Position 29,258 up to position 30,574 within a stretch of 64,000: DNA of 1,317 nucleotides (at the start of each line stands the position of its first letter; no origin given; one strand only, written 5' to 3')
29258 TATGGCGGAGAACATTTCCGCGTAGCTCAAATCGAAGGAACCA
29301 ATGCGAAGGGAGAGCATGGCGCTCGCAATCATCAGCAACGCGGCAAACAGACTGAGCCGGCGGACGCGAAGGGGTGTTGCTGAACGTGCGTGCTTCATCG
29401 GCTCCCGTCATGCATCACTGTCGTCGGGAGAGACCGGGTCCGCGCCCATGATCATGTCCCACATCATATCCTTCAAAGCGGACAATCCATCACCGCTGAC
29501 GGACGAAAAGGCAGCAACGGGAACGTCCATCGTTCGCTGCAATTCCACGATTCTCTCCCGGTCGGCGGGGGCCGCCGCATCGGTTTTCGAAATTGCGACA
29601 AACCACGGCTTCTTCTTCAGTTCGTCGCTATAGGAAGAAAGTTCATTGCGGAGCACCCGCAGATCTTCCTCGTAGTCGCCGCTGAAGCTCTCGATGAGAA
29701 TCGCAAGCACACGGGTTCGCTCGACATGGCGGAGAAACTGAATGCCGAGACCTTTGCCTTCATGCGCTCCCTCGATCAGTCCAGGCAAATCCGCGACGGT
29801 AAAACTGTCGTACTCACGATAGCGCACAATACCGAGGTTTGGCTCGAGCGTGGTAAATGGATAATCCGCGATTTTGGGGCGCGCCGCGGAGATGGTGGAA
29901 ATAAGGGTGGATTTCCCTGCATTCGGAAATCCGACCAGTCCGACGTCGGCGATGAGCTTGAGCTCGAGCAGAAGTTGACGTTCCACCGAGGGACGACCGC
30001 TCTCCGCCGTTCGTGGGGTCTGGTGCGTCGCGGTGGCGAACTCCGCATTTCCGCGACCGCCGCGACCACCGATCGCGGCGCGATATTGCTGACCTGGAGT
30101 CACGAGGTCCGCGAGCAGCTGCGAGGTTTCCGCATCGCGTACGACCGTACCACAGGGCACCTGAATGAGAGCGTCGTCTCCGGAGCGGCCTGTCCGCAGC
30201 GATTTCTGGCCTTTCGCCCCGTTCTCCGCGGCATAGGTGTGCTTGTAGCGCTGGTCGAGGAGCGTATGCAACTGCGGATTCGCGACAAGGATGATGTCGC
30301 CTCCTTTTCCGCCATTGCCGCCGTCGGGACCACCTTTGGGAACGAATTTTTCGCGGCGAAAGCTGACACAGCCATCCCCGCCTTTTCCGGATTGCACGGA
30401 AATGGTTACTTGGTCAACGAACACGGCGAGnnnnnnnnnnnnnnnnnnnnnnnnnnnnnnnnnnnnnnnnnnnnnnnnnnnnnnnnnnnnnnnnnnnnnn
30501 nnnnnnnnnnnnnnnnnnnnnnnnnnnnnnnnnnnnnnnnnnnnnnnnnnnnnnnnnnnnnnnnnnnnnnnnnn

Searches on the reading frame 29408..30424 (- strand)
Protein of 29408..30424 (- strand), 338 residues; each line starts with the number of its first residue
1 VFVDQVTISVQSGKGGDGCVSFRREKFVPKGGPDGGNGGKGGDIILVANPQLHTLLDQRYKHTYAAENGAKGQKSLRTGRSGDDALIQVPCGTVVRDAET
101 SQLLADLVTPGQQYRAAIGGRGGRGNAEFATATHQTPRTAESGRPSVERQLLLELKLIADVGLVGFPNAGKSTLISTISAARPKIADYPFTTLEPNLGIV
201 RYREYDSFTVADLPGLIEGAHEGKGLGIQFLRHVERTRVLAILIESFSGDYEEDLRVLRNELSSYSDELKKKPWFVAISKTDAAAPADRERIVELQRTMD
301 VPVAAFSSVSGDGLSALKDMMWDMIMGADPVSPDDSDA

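Call 4: search_protein_families(library=pfam, proteins=[window:29408-30424:-], max_evalue=0.1)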
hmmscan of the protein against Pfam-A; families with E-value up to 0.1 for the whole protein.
window:29408-30424:- (338 aa): 5 families
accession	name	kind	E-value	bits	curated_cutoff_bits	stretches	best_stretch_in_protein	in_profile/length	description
PF01018.28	GTP1_OBG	-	6.2e-61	205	27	1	3-157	1-155/155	GTP1/OBG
PF01926.29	MMR_HSR1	-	2.1e-24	86.2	21.9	1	160-280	1-113/113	50S ribosome-binding GTPase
PF02421.24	FeoB_N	-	4.8e-12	46.1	27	1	161-319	3-154/156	Ferrous iron transport protein B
PF03193.22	RsgA_GTPase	-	0.07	13.4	30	0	274-322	56-105/174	RsgA GTPase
PF03308.22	MeaB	-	0.092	12.2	23.1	0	160-179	35-54/273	Methylmalonyl Co-A mutase-associated GTPase MeaB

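Call 5: search_protein_families(library=ncbifam, proteins=[window:29408-30424:-], max_evalue=1)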
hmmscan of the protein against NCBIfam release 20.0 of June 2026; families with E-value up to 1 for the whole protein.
window:29408-30424:- (338 aa): 23 families
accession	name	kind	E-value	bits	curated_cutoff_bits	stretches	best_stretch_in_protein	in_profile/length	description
NF008955.0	PRK12297.1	equivalog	3.2e-135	451.4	406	1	1-326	2-329/429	GTPase ObgE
NF008956.1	PRK12299.1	equivalog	1.6e-131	438.2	300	1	1-325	1-325/327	GTPase ObgE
TIGR02729.1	Obg_CgtA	equivalog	6.8e-130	432.9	280.25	1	2-325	1-328/329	Obg family GTPase CgtA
NF008954.1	PRK12296.1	equivalog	1.7e-109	366.4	377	1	2-327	4-341/470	GTPase ObgE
NF007171.0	PRK09602.1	subfamily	6.3e-20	71.4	387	2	160-200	4-44/397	YchF-related putative GTPase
TIGR00092.1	TIGR00092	equivalog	2.1e-15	56.7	279.2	1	161-247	5-108/368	redox-regulated ATPase YchF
TIGR03156.1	GTP_HflX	equivalog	1.9e-09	36.9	216.75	1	158-321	189-347/351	GTPase HflX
NF000908.1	PRK00089.1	equivalog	2.8e-08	33.4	237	1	161-335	6-177/291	GTPase Era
TIGR00231.1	small_GTP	domain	1.3e-07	31.5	42.5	1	160-285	5-126/164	GTP-binding protein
NF008280.0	PRK11058.1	equivalog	7.9e-07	28.2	441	1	158-243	197-280/426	ribosome rescue GTPase HflX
TIGR03594.1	GTPase_EngA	equivalog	2.4e-06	26.8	306.7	1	161-323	3-158/432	ribosome biogenesis GTPase Der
TIGR00437.1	feoB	equivalog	4.2e-06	25.8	315.65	1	165-216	1-51/594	ferrous iron transport protein B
TIGR03596.1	GTPase_YlqF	equivalog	4.7e-05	22.9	208.2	1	163-218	123-175/276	ribosome biogenesis GTPase YlqF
TIGR00436.1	era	equivalog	0.0001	21.8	116.25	1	161-292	3-128/270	GTPase Era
TIGR03918.1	GTP_HydF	equivalog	0.00011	21.2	325.55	1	160-324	9-166/392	[FeFe] hydrogenase H-cluster maturation GTPase HydF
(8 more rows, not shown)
